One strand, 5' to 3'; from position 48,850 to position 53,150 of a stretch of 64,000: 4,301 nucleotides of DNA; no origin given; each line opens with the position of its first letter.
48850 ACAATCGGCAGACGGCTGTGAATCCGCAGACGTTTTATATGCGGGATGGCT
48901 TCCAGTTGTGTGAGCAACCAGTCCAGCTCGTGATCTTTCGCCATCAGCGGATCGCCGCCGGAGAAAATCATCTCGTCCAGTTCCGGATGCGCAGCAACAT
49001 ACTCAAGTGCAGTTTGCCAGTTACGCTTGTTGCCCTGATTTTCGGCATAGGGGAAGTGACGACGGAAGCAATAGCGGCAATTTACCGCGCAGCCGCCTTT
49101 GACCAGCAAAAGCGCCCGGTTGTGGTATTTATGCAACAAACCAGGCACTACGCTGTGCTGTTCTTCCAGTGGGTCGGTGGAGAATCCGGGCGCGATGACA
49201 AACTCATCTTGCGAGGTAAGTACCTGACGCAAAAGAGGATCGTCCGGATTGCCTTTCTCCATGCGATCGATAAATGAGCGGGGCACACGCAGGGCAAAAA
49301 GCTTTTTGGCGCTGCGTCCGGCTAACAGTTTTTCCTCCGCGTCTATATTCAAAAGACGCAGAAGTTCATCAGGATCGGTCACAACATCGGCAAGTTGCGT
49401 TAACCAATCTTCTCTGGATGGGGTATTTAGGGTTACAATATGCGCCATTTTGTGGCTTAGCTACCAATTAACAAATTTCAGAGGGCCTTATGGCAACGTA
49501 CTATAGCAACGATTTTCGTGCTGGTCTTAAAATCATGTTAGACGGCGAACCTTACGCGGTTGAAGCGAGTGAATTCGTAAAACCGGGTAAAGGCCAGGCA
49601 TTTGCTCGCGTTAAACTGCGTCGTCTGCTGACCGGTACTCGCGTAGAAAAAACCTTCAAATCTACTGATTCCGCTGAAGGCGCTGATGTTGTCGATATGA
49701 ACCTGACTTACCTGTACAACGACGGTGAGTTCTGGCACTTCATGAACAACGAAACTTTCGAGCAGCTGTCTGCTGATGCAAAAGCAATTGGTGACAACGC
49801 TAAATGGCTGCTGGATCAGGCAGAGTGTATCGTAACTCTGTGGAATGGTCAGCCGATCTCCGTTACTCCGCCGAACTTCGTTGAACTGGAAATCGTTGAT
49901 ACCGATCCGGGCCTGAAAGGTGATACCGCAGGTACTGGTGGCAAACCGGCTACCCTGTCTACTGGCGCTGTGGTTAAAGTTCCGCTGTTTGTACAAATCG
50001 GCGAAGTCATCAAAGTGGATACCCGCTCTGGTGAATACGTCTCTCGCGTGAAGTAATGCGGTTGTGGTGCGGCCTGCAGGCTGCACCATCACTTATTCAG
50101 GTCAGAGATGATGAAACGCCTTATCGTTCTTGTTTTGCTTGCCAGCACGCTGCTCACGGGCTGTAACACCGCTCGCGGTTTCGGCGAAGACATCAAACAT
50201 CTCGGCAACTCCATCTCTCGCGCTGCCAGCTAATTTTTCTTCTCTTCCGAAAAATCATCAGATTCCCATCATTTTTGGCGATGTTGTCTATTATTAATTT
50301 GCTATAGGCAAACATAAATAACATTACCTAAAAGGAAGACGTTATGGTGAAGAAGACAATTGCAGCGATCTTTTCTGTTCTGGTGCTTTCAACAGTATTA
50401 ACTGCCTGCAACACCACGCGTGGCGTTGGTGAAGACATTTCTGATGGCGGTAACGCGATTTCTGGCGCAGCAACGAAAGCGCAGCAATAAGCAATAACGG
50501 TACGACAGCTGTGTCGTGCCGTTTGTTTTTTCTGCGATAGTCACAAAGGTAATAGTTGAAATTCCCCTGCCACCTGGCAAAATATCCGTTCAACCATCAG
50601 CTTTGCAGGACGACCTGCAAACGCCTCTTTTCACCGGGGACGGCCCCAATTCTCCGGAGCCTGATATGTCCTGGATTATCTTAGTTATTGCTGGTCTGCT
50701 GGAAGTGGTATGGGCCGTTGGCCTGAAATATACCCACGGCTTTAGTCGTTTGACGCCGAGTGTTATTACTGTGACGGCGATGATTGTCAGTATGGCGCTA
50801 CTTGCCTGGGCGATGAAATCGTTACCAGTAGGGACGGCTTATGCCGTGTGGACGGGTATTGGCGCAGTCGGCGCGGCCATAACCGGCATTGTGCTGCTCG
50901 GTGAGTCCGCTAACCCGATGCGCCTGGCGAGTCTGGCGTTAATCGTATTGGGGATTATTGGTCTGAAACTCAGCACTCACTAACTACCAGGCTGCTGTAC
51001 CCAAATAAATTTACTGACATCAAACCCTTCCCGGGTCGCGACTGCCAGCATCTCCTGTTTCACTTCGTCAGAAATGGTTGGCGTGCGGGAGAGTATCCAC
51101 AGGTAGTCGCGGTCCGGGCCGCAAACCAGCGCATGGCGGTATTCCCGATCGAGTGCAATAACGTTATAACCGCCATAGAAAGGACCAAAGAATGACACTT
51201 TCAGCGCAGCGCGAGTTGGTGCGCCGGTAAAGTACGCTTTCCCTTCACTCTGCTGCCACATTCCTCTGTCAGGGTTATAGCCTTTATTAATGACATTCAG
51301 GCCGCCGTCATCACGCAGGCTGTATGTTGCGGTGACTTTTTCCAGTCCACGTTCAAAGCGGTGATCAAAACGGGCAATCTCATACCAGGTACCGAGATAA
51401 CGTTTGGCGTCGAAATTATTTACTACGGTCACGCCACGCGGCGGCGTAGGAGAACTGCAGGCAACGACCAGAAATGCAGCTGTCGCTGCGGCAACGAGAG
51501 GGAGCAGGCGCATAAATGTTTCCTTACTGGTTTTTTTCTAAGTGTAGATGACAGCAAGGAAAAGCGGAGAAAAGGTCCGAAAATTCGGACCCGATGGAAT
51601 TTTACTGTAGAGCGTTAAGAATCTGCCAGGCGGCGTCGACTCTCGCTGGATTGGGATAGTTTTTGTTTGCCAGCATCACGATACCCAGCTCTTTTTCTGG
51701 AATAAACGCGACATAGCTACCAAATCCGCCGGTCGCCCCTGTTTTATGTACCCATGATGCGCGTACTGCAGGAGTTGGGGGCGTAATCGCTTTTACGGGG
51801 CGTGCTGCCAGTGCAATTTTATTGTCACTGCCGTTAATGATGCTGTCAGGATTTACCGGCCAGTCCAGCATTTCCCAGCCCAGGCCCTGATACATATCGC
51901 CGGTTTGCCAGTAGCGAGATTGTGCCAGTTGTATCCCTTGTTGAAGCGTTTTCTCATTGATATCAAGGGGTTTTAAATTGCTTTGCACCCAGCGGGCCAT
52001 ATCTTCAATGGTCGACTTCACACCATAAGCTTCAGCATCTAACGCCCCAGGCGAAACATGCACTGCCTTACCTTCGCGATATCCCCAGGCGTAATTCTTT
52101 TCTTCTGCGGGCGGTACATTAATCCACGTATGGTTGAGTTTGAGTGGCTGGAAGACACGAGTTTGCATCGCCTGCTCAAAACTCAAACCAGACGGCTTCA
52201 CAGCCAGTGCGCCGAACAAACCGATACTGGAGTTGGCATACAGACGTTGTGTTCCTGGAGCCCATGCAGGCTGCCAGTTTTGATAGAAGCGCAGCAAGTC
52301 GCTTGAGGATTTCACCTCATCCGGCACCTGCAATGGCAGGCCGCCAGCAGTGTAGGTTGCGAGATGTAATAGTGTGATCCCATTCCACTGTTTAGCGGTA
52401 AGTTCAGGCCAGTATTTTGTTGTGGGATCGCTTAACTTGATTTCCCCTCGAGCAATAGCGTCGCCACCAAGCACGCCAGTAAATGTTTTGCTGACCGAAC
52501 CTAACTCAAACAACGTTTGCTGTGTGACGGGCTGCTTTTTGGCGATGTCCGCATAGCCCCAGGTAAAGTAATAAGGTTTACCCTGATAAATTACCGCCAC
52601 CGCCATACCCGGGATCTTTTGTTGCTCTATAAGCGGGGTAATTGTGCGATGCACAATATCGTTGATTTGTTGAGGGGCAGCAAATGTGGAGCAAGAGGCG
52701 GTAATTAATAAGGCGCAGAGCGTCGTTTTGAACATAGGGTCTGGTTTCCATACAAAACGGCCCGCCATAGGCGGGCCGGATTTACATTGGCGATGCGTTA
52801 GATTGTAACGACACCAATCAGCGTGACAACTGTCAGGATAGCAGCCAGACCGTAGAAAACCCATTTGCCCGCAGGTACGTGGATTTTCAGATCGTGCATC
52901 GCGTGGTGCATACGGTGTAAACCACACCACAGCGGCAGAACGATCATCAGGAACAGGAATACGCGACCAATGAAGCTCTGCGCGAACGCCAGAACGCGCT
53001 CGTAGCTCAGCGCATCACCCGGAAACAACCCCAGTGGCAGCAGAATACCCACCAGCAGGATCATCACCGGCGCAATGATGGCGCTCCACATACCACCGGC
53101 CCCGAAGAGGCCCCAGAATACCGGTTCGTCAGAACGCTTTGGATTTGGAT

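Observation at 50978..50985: Convergent stop-codon overlap of gdx and blc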

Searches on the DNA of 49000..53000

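Call 5: search_rna_families(source=window, start=49000, end=53000, threshold=evalue, max_evalue=1, show_alignments=2)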
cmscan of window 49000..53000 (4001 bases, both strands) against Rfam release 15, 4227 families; matches with E-value up to 1: 2.
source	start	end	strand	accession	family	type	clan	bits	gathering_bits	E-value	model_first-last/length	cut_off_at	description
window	50602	50648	+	RF01068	Guanidine-II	Cis-reg; riboswitch;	-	50.4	32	3.2e-08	1-48/48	no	Guanidine-II riboswitch aptamer (mini-ykkC)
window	52752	52841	-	RF00513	Trp_leader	Cis-reg; leader;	-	21.7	41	0.42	1-100/100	no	Tryptophan operon leader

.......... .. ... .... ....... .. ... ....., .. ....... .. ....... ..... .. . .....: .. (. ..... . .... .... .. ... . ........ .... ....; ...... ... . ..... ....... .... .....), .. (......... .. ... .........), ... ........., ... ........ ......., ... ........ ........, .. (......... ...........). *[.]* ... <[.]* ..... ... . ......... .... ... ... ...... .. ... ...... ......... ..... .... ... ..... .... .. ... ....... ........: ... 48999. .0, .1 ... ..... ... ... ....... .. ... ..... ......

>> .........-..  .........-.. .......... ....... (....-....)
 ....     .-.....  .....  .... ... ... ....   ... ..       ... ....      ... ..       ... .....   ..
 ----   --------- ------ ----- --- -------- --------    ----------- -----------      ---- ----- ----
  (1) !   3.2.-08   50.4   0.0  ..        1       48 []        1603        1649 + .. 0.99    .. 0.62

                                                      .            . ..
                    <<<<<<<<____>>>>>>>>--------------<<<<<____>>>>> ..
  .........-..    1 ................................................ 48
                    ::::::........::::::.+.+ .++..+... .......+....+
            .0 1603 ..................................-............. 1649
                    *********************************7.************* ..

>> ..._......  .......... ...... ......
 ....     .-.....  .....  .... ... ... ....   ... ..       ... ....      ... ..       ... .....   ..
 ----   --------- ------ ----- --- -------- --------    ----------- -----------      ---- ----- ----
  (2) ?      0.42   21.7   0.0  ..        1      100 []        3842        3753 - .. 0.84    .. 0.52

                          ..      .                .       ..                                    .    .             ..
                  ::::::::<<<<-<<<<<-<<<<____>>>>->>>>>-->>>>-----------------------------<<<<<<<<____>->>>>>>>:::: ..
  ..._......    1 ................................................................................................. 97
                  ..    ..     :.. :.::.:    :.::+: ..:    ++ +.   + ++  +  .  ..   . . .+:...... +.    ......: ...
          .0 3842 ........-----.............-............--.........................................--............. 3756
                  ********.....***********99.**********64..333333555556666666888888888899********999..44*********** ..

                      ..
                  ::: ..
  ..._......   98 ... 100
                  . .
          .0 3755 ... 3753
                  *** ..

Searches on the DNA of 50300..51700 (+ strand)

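Call 3: search_dna_similar(query=window:50300-51700:+, collection=ecoli_genomes, mode=near, max_rows=12, rows=spread)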
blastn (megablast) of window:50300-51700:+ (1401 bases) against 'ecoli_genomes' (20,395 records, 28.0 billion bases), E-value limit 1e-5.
Records with a match: 5428; places in all: 5434; records where one place covers at least 80% of the query: 5424.
Genomes with a match: 5426 of 5426; with a place that covers at least 80% of the query: 5423. Places per genome that has any: lowest 1, median 1, highest 2. On chromosomes: 5429 places; on plasmids: 5.
Best place of each record, by identity: >=99% 677; 95-99% 4747; 90-95% 3; 60-80% 1.
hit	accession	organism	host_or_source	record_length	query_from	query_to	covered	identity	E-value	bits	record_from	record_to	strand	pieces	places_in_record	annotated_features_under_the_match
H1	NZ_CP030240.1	Escherichia coli strain ER1709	-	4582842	1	1401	100%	100.0%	0e+0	2588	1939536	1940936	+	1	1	blc: lipocalin Blc | sugE: quaternary ammonium compound efflux SMR transporter SugE | ecnB: lipoprotein toxin entericidin B | ampC: BlaEC family class C beta-lactamase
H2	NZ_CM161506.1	Escherichia coli strain D53-1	Canis lupus familiaris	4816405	1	1401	100%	100.0%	0e+0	2588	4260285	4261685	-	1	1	blc: lipocalin Blc | sugE: quaternary ammonium compound efflux SMR transporter SugE | ecnB: lipoprotein toxin entericidin B | ampC: BlaEC family class C beta-lactamase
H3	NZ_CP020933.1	Escherichia coli strain HB-Coli0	chicken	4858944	1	1401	100%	98.6%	0e+0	2481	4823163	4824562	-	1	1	blc: lipocalin Blc | sugE: quaternary ammonium compound efflux SMR transporter SugE | ecnB: lipoprotein toxin entericidin B | ampC: BlaEC family class C beta-lactamase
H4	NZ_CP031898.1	Escherichia coli O113:H21 strain FWSEC0010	Homo sapiens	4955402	1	1401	100%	98.6%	0e+0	2475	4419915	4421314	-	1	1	blc: lipocalin Blc | sugE: quaternary ammonium compound efflux SMR transporter SugE | ecnB: lipoprotein toxin entericidin B | ampC: BlaEC family class C beta-lactamase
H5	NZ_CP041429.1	Escherichia coli strain STEC367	Raw mutton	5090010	1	1401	100%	98.4%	0e+0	2466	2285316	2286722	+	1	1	blc: lipocalin Blc | sugE: quaternary ammonium compound efflux SMR transporter SugE | ecnB: lipoprotein toxin entericidin B | ampC: BlaEC family class C beta-lactamase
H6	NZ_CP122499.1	Escherichia coli strain W409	chicken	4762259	1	1401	100%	98.4%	0e+0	2460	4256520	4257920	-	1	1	blc: lipocalin Blc | sugE: quaternary ammonium compound efflux SMR transporter SugE | ecnB: lipoprotein toxin entericidin B | ampC: BlaEC family class C beta-lactamase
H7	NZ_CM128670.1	Escherichia coli strain EC69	cerebrospinal fluid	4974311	1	1401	100%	98.3%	0e+0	2455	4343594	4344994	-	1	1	blc: lipocalin Blc | sugE: quaternary ammonium compound efflux SMR transporter SugE | ecnB: lipoprotein toxin entericidin B | ampC: BlaEC family class C beta-lactamase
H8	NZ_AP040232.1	Escherichia coli strain NR3838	Homo sapiens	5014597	1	1401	100%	98.2%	0e+0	2449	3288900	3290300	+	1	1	blc: lipocalin Blc | sugE: quaternary ammonium compound efflux SMR transporter SugE | ecnB: lipoprotein toxin entericidin B | ampC: BlaEC family class C beta-lactamase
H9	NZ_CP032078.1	Escherichia coli strain CT30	Avian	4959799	1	1401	100%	98.1%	0e+0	2436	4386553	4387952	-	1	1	blc: lipocalin Blc | sugE: quaternary ammonium compound efflux SMR transporter SugE | ecnB: lipoprotein toxin entericidin B | ampC: BlaEC family class C beta-lactamase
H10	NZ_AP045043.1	Escherichia coli strain TK3896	Homo sapiens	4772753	1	1401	100%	97.9%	0e+0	2425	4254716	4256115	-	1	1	blc: lipocalin Blc | sugE: quaternary ammonium compound efflux SMR transporter SugE | ecnB: lipoprotein toxin entericidin B | ampC: BlaEC family class C beta-lactamase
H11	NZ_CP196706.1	Escherichia coli strain EC102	Bovine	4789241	1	1401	100%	97.7%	0e+0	2416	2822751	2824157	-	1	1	blc: lipocalin Blc | sugE: quaternary ammonium compound efflux SMR transporter SugE | ecnB: lipoprotein toxin entericidin B | ampC: BlaEC family class C beta-lactamase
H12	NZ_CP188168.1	Escherichia coli strain TUM24570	Laboratory developed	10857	1303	1401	7%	100.0%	2e-42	183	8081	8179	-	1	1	ampC: BlaEC family class C beta-lactamase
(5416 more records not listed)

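Call 6: get_annotated_region(hit=H1, flank=1500)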
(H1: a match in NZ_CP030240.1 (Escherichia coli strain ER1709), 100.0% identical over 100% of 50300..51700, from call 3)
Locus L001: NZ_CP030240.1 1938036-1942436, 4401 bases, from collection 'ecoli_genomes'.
description: Escherichia coli strain ER1709 chromosome, complete genome
organism: Escherichia coli strain ER1709 (NCBI taxid 562)
replicon: chromosome; assembly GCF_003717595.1
host: -; source: -; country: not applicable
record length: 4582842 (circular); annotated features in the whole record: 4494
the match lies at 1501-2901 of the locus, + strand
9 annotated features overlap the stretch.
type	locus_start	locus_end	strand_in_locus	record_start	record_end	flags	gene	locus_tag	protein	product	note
CDS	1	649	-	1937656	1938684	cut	epmB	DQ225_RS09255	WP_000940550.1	EF-P beta-lysylation protein EpmB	-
CDS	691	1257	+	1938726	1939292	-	efp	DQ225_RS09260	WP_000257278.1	elongation factor P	-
CDS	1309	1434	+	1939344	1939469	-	ecnA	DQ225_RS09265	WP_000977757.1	lipoprotein antitoxin entericidin A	-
CDS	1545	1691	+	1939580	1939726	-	ecnB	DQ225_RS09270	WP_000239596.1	lipoprotein toxin entericidin B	-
CDS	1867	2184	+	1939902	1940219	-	sugE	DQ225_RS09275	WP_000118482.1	quaternary ammonium compound efflux SMR transporter SugE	-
CDS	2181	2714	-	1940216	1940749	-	blc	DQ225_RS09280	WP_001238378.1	lipocalin Blc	-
CDS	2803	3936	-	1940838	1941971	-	ampC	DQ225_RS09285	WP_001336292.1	BlaEC family class C beta-lactamase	-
CDS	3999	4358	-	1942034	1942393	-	frdD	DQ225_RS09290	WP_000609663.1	fumarate reductase subunit FrdD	-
CDS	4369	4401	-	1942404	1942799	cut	frdC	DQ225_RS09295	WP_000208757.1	fumarate reductase subunit FrdC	-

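Call 7: search_dna_similar(query=window:50660-51520:+, collection=plasmids, mode=distant, max_rows=25, rows=spread)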
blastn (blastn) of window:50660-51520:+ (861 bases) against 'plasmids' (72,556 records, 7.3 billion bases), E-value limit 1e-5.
Records with a match: 830; places in all: 871; records where one place covers at least 80% of the query: 678.
Best place of each record, by identity: >=99% 2; 95-99% 11; 60-80% 817.
By first word of the organism name: Escherichia 355; Salmonella 220; Klebsiella 127; Providencia 26; Citrobacter 23; Enterobacter 17; Shigella 14; Pantoea 10; Proteus 6; Aeromonas 5; and 13 more.
By predicted mobility (MOB-suite, as given by PLSDB): conjugative 756; non-mobilizable 52; mobilizable 22.
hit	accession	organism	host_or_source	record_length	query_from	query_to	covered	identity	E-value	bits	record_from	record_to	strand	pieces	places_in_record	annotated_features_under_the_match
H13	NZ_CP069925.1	Klebsiella oxytoca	Homo sapiens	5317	1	861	100%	100.0%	0e+0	1553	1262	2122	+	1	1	blc: lipocalin Blc | sugE: quaternary ammonium compound efflux SMR transporter SugE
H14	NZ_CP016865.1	Salmonella enterica subsp. enterica serovar Typhimurium ...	Homo sapiens,stool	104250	1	854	99%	78.0%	0e+0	693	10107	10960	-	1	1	lipocalin family protein | sugE: quaternary ammonium compound efflux SMR transporter SugE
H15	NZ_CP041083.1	Klebsiella pneumoniae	-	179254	1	854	99%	78.0%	0e+0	693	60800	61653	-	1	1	lipocalin family protein | sugE: quaternary ammonium compound efflux SMR transporter SugE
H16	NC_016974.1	Providencia stuartii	blood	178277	1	854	99%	78.0%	0e+0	693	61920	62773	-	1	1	lipocalin family protein | sugE: quaternary ammonium compound efflux SMR transporter SugE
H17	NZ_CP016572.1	Salmonella enterica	Chicken feces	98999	1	854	99%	78.0%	0e+0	693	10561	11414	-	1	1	lipocalin family protein | sugE: quaternary ammonium compound efflux SMR transporter SugE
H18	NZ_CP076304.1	Escherichia coli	Homo sapiens,urine, catheter urine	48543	1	854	99%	78.0%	0e+0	693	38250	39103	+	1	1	lipocalin family protein | sugE: quaternary ammonium compound efflux SMR transporter SugE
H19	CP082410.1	Salmonella enterica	animal-swine-market swine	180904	1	854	99%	78.0%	0e+0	693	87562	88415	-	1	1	lipocalin family protein | sugE: quaternary ammonium compound efflux SMR transporter SugE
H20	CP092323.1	Salmonella enterica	stool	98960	1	854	99%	78.0%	0e+0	693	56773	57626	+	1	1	none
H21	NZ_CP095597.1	Klebsiella pneumoniae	Homo sapiens,Pure culture one microbial ...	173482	1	854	99%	78.0%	0e+0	693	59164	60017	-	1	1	lipocalin family protein | sugE: quaternary ammonium compound efflux SMR transporter SugE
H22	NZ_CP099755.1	Escherichia coli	Homo sapiens,Rectal swab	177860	1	854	99%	78.0%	0e+0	693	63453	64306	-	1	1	lipocalin family protein | sugE: quaternary ammonium compound efflux SMR transporter SugE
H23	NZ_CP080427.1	Salmonella enterica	poultry meat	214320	1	854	99%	78.0%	0e+0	693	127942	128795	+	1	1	lipocalin family protein | sugE: quaternary ammonium compound efflux SMR transporter SugE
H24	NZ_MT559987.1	Escherichia coli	-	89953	1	854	99%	78.0%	0e+0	693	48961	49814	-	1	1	blc: lipocalin family protein | sugE: quaternary ammonium compound efflux SMR transporter SugE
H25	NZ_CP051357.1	Salmonella enterica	swine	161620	1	854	99%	78.0%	0e+0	693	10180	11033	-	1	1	lipocalin family protein | sugE: quaternary ammonium compound efflux SMR transporter SugE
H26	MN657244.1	Enterobacteriaceae bacterium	-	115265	1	854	99%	78.0%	0e+0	693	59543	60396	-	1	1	Lipocalin Blc | Small multidrug resistance (SMR) efflux transporter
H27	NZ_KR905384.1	Escherichia coli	poultry meat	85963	1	854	99%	78.0%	0e+0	693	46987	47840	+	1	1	blc: lipocalin family protein | sugE: quaternary ammonium compound efflux SMR transporter SugE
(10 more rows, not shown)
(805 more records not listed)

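Call 8: get_annotated_region(hit=H14, flank=2500)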
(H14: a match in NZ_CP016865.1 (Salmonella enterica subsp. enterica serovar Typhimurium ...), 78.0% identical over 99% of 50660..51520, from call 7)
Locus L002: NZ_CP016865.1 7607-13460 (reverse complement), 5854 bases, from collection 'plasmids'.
description: Salmonella enterica subsp. enterica serovar Typhimurium str. CDC 2010K-1587 isolate USDA-ARS-USMARC-1908 plasmid pSTY2-2010K-1587, complete sequence
organism: Salmonella enterica subsp. enterica serovar Typhimurium str. CDC 2010K-1587 (NCBI taxid 1454641)
taxonomy: Bacteria; Pseudomonadota; Gammaproteobacteria; Enterobacterales; Enterobacteriaceae; Salmonella; Salmonella enterica; Salmonella enterica subsp. enterica serovar Typhimurium str. CDC 2010K-1587
host: -; source: Homo sapiens,stool; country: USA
typing (MOB-suite, as given by PLSDB): conjugative; replicon IncI-gamma/K1; relaxase MOBP; mating-pair formation MPF_I
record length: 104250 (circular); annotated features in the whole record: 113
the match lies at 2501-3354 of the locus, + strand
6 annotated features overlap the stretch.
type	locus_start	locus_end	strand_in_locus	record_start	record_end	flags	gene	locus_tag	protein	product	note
CDS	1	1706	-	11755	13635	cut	-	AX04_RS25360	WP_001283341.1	colicin Ia central receptor-binding domain-containing protein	GO:0019835 - cytolysis [Evidence IEA]; GO:0050829 - defense response to Gram-negative bacterium [Evidence IEA]; ...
CDS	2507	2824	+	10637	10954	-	sugE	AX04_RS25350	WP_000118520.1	quaternary ammonium compound efflux SMR transporter SugE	-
CDS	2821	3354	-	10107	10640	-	-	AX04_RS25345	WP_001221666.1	lipocalin family protein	-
CDS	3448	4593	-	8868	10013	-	-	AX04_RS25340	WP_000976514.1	extended-spectrum class C beta-lactamase CMY-2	-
predicted_resistance_gene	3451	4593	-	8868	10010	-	blaCMY-2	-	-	extended-spectrum class C beta-lactamase CMY-2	predicted by amrfinderplus; class BETA-LACTAM; identity 100.0%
CDS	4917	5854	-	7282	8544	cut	-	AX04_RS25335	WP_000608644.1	IS1380-like element ISEcp1 family transposase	GO:0006313 - DNA transposition [Evidence IEA]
